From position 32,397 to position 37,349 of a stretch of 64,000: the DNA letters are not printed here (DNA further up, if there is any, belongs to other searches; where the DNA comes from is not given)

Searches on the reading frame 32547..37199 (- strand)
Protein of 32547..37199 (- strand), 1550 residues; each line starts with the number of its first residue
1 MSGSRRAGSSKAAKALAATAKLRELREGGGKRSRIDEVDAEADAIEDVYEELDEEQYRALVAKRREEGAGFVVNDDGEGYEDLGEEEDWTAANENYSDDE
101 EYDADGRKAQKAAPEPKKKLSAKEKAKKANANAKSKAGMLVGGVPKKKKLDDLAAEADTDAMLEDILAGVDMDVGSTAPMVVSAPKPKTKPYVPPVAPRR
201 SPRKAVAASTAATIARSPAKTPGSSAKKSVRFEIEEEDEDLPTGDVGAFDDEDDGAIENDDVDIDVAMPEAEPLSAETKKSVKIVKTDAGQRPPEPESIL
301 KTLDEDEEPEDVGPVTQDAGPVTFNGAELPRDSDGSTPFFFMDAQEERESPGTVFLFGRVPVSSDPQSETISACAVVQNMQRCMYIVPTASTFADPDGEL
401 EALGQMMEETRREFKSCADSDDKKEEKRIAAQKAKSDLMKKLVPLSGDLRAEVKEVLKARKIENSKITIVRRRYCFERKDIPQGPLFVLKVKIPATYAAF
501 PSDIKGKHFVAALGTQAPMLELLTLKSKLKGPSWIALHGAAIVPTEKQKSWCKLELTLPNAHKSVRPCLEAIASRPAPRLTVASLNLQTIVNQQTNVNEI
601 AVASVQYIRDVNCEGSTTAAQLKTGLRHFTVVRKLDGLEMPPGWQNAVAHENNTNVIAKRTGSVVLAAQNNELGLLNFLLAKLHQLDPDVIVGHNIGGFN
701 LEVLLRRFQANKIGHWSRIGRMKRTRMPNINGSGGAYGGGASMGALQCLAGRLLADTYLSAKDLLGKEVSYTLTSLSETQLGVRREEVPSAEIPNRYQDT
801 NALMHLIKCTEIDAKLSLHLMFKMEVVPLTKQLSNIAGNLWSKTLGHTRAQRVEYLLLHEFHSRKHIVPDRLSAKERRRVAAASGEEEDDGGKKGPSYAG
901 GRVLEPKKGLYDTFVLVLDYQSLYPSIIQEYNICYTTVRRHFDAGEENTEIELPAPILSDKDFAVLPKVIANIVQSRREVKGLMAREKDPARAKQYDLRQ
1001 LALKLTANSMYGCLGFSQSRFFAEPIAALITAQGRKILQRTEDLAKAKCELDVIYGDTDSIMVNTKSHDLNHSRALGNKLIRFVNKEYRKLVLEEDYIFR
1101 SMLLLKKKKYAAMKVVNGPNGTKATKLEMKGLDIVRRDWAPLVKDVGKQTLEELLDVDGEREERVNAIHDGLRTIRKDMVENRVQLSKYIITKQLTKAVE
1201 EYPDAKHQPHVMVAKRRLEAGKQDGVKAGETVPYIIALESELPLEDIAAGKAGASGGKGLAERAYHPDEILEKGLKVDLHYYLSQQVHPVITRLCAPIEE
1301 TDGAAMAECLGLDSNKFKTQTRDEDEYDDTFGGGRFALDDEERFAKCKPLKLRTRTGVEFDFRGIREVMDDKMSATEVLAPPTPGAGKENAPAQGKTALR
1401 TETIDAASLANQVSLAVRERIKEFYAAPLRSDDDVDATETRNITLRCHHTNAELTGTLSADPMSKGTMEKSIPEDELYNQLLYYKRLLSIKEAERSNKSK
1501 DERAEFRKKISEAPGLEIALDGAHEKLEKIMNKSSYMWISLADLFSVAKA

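Call 8: search_protein_families(library=pfam, proteins=[window:32547-37199:-])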
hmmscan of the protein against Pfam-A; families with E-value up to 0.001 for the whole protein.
window:32547-37199:- (1550 aa): 5 families
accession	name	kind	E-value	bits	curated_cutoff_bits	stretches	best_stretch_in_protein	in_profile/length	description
PF00136.26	DNA_pol_B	-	1.5e-122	410.1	23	1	840-1298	2-453/453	DNA polymerase family B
PF08996.15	zf-DNA_Pol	-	4.3e-30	105.3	25.7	1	1338-1545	3-186/186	DNA Polymerase alpha zinc finger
PF03104.25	DNA_pol_B_exo1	-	6e-18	65.6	23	1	516-775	7-241/242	DNA polymerase family B, exonuclease domain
PF12254.13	DNA_pol_alpha_N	-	1.1e-16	61.1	26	1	20-89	2-65/66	DNA polymerase alpha subunit p180 N terminal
PF20286.3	divDNApol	-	8.5e-05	21.4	25.7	0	1081-1205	449-575/705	Divergent Family B DNA polymerase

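Call 15: find_encoding_contigs(protein=window:32547-37199:-, flank=10000, max_places=6)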
Protein window:32547-37199:- (1550 aa): 2 contigs read that carry it; 2 places shown.
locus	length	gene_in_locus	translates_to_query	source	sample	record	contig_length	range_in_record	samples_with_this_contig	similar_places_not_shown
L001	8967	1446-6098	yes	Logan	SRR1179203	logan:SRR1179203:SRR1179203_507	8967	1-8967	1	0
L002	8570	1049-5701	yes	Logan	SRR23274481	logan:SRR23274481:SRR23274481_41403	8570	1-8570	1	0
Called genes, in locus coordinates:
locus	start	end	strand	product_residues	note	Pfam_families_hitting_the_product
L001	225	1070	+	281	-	PF11152:CCB2_CCB4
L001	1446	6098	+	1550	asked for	PF12254:DNA_pol_alpha_N, PF03104:DNA_pol_B_exo1, PF00136:DNA_pol_B, PF08996:zf-DNA_Pol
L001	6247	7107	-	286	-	PF01135:PCMT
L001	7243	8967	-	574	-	?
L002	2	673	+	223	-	?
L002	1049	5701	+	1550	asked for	PF12254:DNA_pol_alpha_N, PF03104:DNA_pol_B_exo1, PF00136:DNA_pol_B, PF08996:zf-DNA_Pol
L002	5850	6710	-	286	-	PF01135:PCMT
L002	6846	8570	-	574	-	?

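Call 46: find_homologous_proteins(query=window:32547-37199:-, max_evalue=1e-100)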
Query window:32547-37199:- (1550 aa): 272 proteins with E <= 1e-100 among 8000 candidates; the best 120 are listed.
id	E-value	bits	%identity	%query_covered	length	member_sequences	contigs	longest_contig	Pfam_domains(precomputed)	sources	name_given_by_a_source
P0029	0.0e+0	3452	100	100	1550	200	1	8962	PF00136.27,PF12254.14,PF03104.26,PF08996.16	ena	-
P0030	0.0e+0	2607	76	100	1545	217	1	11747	PF00136.27,PF12254.14,PF03104.26,PF08996.16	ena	-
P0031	0.0e+0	2596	75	100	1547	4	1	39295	PF00136.27,PF12254.14,PF03104.26,PF08996.16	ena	-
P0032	0.0e+0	2532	74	100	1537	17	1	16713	PF00136.27,PF12254.14,PF03104.26,PF08996.16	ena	-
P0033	0.0e+0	2486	73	100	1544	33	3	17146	PF00136.27,PF12254.14,PF03104.26,PF08996.16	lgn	-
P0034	0.0e+0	2472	72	100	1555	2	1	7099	PF00136.27,PF12254.14,PF03104.26,PF08996.16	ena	-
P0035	0.0e+0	2463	72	99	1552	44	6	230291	PF00136.27,PF12254.14,PF03104.26,PF08996.16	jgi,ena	-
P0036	0.0e+0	2288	68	99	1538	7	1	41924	PF00136.27,PF12254.14,PF03104.26,PF08996.16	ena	-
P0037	0.0e+0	1355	52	80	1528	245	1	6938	PF00136.27,PF03104.26,PF08996.16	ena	-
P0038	0.0e+0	1332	51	80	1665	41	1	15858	PF00136.27,PF03104.26,PF08996.16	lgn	-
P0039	0.0e+0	1290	49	78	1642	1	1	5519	PF00136.27,PF12254.14,PF03104.26,PF08996.16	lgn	-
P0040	0.0e+0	1275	49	78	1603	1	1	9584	PF00136.27,PF12254.14,PF03104.26,PF08996.16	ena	-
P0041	0.0e+0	1274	49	78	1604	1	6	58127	PF00136.27,PF12254.14,PF03104.26,PF08996.16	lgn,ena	-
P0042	0.0e+0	1274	49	78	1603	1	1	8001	PF00136.27,PF12254.14,PF03104.26,PF08996.16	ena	-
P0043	0.0e+0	1273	49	78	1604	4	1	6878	PF00136.27,PF12254.14,PF03104.26,PF08996.16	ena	-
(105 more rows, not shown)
